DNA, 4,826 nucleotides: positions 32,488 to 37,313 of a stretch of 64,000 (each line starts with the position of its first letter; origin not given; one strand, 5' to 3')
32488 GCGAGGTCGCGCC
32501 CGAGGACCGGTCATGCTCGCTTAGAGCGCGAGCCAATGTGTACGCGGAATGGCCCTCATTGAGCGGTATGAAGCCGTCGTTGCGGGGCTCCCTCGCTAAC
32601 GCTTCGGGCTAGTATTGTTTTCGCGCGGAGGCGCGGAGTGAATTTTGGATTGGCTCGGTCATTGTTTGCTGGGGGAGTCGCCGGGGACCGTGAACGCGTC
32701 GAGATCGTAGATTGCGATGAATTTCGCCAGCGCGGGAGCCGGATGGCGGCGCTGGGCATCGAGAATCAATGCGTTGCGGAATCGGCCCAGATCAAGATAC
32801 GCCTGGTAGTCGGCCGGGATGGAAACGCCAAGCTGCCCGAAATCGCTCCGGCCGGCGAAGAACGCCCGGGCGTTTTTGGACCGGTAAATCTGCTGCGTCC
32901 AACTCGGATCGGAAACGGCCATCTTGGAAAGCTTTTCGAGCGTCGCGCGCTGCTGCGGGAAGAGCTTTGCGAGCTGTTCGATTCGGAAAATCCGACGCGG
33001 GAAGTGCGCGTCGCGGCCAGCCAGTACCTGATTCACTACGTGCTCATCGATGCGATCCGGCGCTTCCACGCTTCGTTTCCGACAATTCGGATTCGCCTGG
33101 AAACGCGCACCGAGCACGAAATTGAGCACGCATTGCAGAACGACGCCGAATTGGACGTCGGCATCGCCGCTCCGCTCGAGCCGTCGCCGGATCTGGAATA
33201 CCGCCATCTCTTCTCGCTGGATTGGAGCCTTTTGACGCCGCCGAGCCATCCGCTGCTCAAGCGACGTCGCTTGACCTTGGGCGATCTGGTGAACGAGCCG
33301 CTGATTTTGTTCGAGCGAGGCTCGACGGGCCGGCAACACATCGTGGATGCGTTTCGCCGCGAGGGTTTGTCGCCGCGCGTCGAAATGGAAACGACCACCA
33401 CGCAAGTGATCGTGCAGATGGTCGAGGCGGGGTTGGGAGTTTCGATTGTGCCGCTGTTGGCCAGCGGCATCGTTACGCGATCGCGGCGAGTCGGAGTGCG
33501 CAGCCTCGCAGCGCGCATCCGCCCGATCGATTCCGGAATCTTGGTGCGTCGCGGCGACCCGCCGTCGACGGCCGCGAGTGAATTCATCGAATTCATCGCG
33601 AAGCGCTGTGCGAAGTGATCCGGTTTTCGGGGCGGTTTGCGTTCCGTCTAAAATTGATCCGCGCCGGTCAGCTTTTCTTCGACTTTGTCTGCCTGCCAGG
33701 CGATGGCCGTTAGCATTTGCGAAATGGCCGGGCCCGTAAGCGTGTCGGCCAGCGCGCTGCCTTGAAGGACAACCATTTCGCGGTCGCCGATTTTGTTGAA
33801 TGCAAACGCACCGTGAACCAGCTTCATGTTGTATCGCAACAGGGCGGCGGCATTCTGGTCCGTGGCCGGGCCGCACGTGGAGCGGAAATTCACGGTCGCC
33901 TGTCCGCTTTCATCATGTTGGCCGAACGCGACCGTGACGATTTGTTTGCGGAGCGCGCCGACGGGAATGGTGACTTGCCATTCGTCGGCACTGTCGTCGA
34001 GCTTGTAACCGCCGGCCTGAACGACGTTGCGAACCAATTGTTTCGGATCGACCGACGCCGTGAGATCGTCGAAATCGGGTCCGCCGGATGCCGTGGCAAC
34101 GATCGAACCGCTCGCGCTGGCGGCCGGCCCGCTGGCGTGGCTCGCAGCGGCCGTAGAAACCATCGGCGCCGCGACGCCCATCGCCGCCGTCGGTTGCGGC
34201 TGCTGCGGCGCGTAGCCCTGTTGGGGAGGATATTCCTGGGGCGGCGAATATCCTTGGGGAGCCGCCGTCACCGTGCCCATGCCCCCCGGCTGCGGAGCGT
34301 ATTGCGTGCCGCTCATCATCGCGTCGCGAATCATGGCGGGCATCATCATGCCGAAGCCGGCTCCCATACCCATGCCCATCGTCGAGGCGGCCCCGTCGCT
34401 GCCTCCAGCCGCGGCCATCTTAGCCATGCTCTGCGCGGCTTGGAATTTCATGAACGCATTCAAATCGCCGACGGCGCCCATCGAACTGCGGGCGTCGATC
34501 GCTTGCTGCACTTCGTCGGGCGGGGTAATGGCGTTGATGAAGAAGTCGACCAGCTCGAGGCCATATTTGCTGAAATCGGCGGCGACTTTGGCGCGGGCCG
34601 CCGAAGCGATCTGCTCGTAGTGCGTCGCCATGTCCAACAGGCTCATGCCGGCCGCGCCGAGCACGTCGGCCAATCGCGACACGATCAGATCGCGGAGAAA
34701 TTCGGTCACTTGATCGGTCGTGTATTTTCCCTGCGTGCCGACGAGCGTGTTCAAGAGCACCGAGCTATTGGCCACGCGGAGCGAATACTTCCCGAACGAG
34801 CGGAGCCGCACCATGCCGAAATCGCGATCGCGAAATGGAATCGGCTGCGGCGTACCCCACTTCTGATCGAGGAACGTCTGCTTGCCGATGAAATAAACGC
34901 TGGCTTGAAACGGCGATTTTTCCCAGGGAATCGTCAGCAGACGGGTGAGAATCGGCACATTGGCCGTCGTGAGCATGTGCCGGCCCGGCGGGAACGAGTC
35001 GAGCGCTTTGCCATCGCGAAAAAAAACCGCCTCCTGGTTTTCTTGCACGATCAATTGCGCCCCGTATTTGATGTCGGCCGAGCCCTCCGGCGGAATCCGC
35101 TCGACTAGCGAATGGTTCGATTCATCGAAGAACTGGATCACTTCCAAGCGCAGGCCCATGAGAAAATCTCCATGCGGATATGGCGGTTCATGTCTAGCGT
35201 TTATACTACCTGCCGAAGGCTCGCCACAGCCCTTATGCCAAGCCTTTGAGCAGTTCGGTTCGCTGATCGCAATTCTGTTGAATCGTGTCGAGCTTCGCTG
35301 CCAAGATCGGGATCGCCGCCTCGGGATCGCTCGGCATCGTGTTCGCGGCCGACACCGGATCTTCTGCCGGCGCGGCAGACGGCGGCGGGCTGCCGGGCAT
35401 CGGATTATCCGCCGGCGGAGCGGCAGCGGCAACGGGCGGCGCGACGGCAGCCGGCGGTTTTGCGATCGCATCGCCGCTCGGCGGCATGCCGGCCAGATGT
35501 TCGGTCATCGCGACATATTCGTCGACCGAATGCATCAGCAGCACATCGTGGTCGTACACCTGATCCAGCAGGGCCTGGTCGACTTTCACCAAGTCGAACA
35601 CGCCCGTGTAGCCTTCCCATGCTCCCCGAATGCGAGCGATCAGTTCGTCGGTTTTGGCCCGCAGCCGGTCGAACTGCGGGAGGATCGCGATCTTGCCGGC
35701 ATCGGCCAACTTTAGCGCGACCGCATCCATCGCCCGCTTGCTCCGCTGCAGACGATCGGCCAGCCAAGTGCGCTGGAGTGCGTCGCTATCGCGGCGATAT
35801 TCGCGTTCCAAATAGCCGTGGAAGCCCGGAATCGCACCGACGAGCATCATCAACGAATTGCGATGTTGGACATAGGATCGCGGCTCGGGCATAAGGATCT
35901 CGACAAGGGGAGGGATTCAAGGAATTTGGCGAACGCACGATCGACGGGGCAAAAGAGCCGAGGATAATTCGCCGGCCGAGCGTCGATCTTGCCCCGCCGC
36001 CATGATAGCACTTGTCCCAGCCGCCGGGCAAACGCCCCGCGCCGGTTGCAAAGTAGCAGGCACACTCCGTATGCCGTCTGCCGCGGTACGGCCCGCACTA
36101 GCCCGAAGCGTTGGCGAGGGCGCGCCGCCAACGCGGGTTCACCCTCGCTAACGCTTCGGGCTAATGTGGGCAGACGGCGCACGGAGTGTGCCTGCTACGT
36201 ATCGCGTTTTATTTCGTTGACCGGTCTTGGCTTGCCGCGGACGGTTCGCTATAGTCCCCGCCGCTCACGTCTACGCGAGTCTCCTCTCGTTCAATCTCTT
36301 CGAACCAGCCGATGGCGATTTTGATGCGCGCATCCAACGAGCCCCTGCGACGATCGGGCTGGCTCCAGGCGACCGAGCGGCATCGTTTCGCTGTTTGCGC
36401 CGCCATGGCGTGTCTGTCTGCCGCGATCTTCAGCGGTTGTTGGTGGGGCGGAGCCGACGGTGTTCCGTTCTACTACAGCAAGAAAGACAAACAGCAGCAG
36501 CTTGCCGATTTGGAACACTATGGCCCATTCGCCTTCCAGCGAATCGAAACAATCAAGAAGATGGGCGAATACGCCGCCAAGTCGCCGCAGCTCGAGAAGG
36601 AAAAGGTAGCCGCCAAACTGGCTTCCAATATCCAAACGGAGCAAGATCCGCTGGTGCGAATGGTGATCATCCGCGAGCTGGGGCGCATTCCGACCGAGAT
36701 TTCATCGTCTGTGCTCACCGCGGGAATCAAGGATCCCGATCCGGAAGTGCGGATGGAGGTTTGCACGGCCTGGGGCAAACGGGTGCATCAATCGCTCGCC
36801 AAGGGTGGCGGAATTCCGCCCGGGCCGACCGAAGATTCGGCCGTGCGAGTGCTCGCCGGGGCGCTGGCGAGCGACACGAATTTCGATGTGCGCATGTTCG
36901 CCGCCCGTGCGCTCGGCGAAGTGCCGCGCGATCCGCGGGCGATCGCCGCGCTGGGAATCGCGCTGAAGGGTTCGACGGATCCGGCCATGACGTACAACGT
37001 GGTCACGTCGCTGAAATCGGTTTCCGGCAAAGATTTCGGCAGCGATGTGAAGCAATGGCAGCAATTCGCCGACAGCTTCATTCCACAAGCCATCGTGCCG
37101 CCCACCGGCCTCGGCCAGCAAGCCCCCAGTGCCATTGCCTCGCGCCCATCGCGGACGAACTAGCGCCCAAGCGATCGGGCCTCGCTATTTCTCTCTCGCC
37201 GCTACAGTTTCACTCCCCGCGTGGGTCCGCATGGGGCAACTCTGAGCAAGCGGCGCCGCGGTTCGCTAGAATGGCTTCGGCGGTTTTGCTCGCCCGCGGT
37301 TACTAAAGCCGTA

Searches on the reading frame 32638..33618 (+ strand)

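Call 25: search_protein_families(library=pfam, proteins=[window:32638-33618:+], max_evalue=0.0001)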
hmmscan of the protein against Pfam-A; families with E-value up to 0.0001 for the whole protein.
window:32638-33618:+ (326 aa): 1 family
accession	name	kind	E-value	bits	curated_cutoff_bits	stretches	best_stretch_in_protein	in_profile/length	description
PF03466.25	LysR_substrate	-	2.1e-48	164.9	28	1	117-324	2-208/209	LysR substrate binding domain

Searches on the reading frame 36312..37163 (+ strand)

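Call 25: search_protein_families(library=pfam, proteins=[window:36312-37163:+], max_evalue=0.0001)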
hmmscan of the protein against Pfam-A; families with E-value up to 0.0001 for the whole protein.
window:36312-37163:+ (283 aa): 2 families
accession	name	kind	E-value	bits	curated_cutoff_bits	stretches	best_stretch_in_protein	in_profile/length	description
PF13646.12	HEAT_2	-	5.4e-16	59.1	27.7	2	102-156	3-57/88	HEAT repeats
PF02985.28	HEAT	-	1.6e-06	28.3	23.5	0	181-203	5-26/31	HEAT repeat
